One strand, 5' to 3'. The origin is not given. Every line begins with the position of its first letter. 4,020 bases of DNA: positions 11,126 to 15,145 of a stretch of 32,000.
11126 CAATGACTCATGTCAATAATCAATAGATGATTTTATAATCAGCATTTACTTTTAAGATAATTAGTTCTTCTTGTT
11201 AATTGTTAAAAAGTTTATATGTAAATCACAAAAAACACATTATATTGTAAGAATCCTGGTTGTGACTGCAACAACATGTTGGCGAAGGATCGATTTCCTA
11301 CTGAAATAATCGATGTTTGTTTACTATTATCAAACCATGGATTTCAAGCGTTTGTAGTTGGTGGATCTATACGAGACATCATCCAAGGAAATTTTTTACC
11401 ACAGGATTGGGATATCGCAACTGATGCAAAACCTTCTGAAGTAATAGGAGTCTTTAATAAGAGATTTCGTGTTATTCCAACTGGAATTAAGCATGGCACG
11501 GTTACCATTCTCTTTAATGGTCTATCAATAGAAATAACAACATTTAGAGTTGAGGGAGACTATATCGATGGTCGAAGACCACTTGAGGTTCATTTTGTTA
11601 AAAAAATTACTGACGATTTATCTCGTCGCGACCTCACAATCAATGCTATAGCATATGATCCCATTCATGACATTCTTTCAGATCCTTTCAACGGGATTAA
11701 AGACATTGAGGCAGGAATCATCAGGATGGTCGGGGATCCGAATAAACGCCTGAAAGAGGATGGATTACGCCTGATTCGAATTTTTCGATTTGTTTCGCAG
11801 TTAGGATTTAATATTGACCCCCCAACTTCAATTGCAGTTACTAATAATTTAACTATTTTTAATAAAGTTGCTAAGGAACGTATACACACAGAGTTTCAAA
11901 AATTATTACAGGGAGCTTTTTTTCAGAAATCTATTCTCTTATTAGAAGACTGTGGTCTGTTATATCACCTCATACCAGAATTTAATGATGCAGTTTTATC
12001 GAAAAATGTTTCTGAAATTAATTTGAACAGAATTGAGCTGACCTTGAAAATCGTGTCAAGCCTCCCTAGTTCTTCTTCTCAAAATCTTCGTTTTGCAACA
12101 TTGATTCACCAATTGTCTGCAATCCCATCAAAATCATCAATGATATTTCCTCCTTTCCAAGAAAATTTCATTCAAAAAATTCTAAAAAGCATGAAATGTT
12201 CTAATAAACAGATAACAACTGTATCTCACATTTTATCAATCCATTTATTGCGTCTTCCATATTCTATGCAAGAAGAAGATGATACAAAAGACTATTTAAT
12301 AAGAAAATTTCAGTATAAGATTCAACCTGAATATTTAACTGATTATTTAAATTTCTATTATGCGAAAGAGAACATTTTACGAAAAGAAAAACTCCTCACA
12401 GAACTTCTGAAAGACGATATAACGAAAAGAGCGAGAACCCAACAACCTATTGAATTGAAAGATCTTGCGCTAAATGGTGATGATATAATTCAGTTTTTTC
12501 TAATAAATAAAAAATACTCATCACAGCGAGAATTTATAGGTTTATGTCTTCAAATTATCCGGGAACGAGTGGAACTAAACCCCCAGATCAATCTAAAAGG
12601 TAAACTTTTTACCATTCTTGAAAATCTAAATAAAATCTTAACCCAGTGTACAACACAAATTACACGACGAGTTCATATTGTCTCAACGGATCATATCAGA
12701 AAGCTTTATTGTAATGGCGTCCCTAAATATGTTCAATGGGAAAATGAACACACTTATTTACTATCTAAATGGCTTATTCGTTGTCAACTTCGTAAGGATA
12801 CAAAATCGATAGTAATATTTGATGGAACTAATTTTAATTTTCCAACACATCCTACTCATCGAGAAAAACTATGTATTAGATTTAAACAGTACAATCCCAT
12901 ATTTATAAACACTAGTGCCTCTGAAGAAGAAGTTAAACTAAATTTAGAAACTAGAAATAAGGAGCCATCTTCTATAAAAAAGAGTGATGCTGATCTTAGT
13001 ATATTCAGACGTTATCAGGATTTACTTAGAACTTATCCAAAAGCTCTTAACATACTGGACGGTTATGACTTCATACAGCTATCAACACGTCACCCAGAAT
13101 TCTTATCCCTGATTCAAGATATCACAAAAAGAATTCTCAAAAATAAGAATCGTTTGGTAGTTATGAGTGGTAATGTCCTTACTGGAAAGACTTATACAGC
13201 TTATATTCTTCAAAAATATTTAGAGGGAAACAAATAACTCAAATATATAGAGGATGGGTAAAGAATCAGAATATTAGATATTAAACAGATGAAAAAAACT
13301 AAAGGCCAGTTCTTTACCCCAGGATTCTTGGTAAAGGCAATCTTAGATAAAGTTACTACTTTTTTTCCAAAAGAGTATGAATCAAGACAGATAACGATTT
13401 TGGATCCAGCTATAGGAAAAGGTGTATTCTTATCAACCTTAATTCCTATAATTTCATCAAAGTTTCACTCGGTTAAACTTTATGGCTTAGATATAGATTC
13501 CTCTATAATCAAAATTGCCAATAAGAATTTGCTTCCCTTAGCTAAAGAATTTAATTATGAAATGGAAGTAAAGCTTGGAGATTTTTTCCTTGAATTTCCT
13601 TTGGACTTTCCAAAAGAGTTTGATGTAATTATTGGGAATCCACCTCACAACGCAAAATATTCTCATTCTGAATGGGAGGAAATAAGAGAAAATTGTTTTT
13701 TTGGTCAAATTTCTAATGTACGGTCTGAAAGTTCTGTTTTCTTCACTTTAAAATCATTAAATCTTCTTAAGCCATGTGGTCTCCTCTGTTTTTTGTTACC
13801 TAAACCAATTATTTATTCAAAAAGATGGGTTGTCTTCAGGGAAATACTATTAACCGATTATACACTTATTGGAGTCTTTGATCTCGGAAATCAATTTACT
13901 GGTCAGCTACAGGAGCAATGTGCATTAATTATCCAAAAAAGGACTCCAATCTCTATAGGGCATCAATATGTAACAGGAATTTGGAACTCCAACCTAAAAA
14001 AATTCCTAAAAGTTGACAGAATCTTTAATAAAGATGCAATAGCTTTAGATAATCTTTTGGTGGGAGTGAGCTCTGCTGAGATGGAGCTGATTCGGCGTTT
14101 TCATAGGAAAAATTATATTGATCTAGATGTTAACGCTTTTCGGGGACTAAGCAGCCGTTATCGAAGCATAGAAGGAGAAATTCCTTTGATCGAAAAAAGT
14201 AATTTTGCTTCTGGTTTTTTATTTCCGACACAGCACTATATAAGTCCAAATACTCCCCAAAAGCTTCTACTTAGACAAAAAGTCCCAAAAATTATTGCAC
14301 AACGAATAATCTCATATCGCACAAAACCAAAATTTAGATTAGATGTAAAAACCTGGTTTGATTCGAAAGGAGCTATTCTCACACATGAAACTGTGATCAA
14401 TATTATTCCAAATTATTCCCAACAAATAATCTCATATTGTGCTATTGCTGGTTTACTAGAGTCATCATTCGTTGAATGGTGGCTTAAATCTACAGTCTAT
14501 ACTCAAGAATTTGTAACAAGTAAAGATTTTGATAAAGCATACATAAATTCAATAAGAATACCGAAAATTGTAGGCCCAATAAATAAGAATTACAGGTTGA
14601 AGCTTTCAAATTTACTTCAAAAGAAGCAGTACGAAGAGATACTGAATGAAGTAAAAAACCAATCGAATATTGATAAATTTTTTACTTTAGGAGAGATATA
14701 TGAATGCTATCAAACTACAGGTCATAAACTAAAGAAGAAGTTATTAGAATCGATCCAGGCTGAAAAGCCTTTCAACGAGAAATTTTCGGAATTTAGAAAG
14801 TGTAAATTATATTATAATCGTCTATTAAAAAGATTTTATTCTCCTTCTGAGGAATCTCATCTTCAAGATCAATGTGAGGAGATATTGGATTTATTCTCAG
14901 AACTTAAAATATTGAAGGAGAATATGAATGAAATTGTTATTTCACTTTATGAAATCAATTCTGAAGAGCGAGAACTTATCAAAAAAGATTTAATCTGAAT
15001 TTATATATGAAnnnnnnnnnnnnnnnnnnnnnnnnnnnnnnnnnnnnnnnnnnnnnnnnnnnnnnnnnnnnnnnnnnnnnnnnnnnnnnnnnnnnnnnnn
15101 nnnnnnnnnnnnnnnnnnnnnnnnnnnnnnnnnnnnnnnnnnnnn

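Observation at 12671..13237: Circularly permuted P-loop kinase fused to the CCA-adding enzyme: a candidate two-ended RNA repair enzyme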

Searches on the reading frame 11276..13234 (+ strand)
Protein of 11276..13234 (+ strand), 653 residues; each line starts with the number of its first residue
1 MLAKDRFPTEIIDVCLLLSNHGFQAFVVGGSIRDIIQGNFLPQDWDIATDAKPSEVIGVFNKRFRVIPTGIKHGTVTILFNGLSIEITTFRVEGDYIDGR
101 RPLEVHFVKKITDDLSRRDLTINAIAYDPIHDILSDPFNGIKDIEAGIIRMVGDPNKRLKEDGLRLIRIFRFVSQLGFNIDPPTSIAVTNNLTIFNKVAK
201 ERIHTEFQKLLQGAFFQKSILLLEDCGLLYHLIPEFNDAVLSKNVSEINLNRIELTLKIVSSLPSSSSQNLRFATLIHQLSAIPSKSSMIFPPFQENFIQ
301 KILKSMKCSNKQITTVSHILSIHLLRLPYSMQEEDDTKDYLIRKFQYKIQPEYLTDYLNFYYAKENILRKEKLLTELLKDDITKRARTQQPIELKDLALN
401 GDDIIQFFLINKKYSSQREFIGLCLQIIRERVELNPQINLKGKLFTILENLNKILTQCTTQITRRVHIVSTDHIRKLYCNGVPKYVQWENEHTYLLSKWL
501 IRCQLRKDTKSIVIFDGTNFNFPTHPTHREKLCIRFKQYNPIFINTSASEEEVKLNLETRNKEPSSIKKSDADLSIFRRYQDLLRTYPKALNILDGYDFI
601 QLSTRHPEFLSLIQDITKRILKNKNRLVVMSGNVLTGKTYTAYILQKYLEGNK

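Call 4: search_protein_families(library=pfam, proteins=[window:11276-13234:+], max_evalue=1)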
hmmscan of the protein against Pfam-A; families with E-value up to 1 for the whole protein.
window:11276-13234:+ (653 aa): 5 families
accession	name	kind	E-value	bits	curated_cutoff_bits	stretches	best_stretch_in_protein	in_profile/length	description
PF01743.26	PolyA_pol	-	9.5e-35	120.1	23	1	25-150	1-126/126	Poly A polymerase head domain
PF12627.12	PolyA_pol_RNAbd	-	7.6e-13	48.5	22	1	177-238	1-62/64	Probable RNA and SrmB- binding site of polymerase A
PF13735.12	tRNA_NucTran2_2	-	0.00012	22.6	27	1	298-409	23-115/149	tRNA nucleotidyltransferase domain 2 putative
PF11973.14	NQRA_SLBB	-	0.086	13.8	27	1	613-640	23-49/51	NQRA C-terminal domain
PF25782.1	TPR_CAND1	-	0.12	13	32.8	1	255-317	8-71/126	CAND1-like, TPR repeats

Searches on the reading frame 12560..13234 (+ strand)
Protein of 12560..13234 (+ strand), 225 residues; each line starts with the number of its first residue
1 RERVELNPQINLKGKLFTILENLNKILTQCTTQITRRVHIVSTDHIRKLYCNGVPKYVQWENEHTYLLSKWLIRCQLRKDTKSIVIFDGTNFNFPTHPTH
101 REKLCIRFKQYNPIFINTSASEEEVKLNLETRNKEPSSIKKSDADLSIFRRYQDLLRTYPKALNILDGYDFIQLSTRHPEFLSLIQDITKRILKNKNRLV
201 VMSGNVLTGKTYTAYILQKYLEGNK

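Call 4: search_protein_families(library=pfam, proteins=[window:12560-13234:+], max_evalue=1)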
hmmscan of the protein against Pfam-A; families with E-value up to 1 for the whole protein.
window:12560-13234:+ (225 aa): 3 families
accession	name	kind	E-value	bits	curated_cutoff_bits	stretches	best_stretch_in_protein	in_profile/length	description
PF01591.24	6PF2K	-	0.025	14.4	27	0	193-222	9-38/223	6-phosphofructo-2-kinase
PF11973.14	NQRA_SLBB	-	0.039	14.9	27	1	185-212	23-49/51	NQRA C-terminal domain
PF20720.3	nSTAND3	-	0.072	13.2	27.2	1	191-221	12-41/155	Novel STAND NTPase 3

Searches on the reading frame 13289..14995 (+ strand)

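Call 64: search_protein_families(library=pfam, proteins=[window:13289-14995:+], max_evalue=0.001)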
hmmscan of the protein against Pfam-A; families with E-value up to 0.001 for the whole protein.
window:13289-14995:+ (569 aa): 5 families
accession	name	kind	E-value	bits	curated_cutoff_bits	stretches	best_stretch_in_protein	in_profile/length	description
PF02384.22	N6_Mtase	-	6.1e-17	62.3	20.4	1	2-220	22-235/311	N-6 DNA Methylase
PF07669.17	Eco57I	-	4.8e-11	43.5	25.3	1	87-201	49-167/171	Eco57I restriction-modification methylase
PF13847.12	Methyltransf_31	-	2.4e-05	24.5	27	1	34-120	4-84/145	Methyltransferase domain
PF11599.14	AviRa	-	0.00025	21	25.7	1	15-87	35-103/232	RRNA methyltransferase AviRa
PF04361.18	DUF494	-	0.0007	19.9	22.6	0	514-552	66-104/153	Protein of unknown function (DUF494)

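Call 68: search_protein_families(library=padloc, proteins=[window:13289-14995:+], max_evalue=0.001)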
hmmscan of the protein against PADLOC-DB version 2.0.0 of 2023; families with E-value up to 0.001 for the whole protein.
window:13289-14995:+ (569 aa): 18 families
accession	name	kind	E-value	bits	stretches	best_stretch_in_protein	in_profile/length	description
PDLC03356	MTase_II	-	4.7e-21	73.2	1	2-269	107-349/545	Type II methyltransferase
PDLC03348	MTase_II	-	2.5e-18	64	1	2-229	217-464/727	Type II methyltransferase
PDLC04134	mad2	-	1.5e-17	61.6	1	2-208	267-435/492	mads_2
PDLC03267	MTase_II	-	4.9e-17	60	1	2-226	10-228/539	Type II methyltransferase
PDLC03248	MTase_II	-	5.5e-15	53.1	1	2-202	6-179/521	Type II methyltransferase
PDLC03311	MTase_II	-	1.2e-12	45.3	1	3-220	14-211/464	Type II methyltransferase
PDLC03365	MTase_II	-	1e-10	39.1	1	2-123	37-165/578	Type II methyltransferase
PDLC03335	MTase_II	-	2.1e-10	37.9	1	2-243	76-330/607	Type II methyltransferase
PDLC03285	MTase_II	-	3.9e-10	37.4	1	35-220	37-219/413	Type II methyltransferase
PDLC03258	MTase_II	-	6.5e-10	36.7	1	2-224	19-207/366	Type II methyltransferase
PDLC03282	MTase_II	-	9e-10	36.4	1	3-202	11-169/386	Type II methyltransferase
PDLC03347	MTase_II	-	6.6e-09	33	1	2-194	5-175/488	Type II methyltransferase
PDLC03338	MTase_II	-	5.1e-07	26.8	1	2-190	126-320/604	Type II methyltransferase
PDLC03313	MTase_II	-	1.4e-06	25.2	0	3-52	20-67/563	Type II methyltransferase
PDLC03026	MTase_I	-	2.4e-06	25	1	2-178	139-314/487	Type I methyltransferase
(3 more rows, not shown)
